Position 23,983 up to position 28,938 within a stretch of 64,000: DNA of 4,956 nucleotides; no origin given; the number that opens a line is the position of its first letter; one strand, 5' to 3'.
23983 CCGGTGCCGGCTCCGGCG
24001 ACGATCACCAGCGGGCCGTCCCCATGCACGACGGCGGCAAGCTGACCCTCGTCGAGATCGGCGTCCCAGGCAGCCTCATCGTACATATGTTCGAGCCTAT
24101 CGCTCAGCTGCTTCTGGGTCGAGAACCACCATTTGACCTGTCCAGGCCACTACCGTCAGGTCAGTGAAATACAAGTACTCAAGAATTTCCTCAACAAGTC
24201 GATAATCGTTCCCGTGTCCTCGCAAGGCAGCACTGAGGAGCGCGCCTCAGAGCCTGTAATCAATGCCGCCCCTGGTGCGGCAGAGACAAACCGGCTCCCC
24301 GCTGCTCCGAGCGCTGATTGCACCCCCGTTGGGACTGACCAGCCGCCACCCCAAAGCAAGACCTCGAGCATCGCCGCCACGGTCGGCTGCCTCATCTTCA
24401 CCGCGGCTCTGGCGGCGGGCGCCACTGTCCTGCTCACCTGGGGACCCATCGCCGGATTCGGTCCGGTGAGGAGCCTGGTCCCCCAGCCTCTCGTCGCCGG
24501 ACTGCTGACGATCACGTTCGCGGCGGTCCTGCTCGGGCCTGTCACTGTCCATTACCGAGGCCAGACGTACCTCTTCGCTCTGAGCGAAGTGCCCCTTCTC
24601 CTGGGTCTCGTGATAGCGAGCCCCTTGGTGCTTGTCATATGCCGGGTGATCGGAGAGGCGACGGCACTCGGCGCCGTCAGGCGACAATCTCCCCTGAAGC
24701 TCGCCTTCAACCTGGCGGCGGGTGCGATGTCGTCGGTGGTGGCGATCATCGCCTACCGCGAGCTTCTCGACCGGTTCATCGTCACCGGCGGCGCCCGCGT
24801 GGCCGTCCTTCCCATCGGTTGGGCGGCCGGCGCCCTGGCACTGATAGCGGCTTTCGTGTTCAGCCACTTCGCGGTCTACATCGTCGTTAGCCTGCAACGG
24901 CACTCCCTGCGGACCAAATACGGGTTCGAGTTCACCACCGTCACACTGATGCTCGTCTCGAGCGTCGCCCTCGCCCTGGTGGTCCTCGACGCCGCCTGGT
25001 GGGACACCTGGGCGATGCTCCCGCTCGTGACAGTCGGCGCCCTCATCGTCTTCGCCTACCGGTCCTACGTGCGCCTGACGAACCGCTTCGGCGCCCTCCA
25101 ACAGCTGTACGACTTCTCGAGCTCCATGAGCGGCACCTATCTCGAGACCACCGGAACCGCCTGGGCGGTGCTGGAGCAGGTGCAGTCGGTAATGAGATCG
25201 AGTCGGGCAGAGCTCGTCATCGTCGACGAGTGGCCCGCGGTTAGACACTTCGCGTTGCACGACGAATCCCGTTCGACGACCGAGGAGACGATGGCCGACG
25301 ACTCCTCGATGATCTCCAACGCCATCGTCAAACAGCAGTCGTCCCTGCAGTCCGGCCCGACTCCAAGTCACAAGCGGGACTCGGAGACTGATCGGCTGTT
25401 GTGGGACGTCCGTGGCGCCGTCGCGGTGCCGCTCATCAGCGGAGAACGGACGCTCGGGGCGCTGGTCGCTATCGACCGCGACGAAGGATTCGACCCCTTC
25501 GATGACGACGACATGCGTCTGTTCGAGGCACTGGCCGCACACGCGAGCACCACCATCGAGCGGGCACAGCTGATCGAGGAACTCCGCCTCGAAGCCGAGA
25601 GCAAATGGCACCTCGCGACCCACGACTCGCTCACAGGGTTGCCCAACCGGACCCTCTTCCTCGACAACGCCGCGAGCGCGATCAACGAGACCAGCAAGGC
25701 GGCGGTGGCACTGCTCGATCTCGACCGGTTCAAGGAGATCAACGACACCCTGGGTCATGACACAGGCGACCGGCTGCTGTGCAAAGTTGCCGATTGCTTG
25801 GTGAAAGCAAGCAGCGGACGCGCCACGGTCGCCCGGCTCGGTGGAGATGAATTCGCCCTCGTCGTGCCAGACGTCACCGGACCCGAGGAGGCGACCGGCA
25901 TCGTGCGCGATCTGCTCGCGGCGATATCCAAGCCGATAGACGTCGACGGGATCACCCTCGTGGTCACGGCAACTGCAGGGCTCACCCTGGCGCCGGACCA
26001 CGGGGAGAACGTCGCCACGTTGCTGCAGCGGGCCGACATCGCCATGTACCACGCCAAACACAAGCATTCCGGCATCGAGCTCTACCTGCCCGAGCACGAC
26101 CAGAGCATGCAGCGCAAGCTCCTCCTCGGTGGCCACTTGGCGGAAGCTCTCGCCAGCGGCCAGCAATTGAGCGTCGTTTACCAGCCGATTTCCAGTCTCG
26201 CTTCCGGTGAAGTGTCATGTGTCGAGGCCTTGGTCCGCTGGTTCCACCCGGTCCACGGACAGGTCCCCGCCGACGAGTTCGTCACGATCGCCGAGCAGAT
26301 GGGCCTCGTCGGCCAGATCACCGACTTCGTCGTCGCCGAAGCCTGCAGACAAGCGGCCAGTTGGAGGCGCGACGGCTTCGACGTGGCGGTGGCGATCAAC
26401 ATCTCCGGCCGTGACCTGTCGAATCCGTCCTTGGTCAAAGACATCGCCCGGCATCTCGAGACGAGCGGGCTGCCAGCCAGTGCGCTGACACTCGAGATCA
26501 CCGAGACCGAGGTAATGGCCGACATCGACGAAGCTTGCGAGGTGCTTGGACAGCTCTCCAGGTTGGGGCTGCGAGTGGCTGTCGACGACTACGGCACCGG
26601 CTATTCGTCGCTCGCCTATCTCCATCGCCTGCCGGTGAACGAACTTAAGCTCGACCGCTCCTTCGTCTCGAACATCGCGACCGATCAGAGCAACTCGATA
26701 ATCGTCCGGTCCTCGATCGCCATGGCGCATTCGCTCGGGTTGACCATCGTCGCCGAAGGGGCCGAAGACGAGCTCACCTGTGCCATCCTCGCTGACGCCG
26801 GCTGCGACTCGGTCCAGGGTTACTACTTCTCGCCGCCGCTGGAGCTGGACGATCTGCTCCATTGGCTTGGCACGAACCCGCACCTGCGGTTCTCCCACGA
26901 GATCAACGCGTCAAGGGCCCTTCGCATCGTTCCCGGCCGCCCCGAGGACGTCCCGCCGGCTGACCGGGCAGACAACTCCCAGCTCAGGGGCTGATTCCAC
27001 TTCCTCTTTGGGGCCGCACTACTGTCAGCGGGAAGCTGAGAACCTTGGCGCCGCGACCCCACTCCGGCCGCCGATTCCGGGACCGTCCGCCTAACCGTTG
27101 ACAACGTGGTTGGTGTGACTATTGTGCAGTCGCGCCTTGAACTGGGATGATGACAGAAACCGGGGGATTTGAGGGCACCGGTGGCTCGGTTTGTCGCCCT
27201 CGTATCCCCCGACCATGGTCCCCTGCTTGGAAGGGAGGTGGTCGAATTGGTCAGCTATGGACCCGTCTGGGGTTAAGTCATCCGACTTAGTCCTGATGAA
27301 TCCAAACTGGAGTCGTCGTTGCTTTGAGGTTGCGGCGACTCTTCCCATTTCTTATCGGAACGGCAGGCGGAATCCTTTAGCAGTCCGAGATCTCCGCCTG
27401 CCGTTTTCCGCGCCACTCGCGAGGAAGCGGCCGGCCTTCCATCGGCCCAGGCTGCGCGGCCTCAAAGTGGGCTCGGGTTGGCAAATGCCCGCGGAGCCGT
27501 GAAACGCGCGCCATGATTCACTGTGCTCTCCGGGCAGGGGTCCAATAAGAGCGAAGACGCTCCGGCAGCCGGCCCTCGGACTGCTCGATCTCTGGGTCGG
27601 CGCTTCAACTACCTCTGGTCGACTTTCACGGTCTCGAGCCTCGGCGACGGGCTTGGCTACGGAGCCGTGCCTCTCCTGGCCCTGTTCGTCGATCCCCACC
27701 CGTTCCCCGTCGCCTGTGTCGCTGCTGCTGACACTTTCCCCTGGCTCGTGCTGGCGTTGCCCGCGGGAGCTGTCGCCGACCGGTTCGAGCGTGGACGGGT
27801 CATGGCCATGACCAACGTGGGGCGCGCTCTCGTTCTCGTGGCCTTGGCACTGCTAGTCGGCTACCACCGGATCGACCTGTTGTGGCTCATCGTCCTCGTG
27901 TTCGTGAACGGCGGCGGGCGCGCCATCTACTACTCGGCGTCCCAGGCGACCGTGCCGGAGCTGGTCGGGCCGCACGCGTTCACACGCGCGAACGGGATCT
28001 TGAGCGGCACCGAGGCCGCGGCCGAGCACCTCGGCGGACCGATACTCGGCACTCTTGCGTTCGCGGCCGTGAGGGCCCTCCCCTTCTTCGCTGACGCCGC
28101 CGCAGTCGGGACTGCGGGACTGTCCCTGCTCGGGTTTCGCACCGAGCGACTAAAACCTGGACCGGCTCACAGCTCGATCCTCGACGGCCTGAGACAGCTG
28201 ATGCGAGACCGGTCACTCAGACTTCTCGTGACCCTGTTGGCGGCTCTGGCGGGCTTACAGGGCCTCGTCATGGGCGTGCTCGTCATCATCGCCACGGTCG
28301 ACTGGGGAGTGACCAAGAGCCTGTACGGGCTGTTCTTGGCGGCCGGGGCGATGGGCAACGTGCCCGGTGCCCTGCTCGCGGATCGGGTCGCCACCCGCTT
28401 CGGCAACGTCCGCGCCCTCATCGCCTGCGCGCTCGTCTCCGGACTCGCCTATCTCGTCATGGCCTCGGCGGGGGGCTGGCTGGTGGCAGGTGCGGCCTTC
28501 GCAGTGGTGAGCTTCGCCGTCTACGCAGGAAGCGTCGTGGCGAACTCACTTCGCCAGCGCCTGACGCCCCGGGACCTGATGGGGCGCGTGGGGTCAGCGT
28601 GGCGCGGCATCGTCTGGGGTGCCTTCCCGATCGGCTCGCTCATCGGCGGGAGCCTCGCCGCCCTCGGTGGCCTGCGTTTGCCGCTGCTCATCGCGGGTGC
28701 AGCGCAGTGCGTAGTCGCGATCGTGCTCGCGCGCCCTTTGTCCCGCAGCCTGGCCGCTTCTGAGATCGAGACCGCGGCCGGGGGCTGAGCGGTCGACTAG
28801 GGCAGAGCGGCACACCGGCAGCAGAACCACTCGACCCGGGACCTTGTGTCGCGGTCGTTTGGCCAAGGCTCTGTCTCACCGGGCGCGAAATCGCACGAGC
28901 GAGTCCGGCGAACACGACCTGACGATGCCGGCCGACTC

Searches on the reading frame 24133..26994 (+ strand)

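Call 58: search_protein_families(library=pfam, proteins=[window:24133-26994:+], max_evalue=0.001)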
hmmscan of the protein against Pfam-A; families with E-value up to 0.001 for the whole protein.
window:24133-26994:+ (953 aa): 5 families
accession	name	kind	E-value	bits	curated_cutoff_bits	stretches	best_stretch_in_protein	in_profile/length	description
PF00563.25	EAL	-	3.6e-70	236.4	31.3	1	669-902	4-236/236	EAL domain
PF00990.26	GGDEF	-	1.3e-41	142.5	23.8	1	495-645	1-158/161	Diguanylate cyclase, GGDEF domain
PF13492.12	GAF_3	-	2e-11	44.8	27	1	343-477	6-129/129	GAF domain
PF13185.12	GAF_2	-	2.9e-08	34.4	28.6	1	342-476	7-136/136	GAF domain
PF01590.32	GAF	-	3.4e-07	31.3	22.4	1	386-475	47-133/133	GAF domain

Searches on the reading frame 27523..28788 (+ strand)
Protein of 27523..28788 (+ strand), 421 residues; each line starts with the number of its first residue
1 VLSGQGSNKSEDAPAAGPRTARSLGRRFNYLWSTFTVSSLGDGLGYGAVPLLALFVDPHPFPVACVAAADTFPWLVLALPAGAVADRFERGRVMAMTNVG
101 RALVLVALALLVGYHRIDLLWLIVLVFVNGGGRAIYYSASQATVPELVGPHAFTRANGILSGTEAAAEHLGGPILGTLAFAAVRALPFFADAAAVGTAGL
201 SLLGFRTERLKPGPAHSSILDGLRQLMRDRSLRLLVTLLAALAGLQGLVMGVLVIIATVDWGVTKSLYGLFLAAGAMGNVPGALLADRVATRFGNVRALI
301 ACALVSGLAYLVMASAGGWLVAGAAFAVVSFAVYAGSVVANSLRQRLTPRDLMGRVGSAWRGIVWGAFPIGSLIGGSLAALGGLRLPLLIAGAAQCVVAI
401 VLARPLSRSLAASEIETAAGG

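Call 58: search_protein_families(library=pfam, proteins=[window:27523-28788:+], max_evalue=0.001)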
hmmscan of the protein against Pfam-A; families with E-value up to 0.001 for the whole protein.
window:27523-28788:+ (421 aa): 2 families
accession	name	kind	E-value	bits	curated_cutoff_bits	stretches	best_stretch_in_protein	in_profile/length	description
PF07690.21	MFS_1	-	2.3e-22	79.8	33.4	2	32-250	2-223/347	Major Facilitator Superfamily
PF05977.19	MFS_3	-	4.4e-21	75.4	27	1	28-404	12-392/524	Transmembrane secretion effector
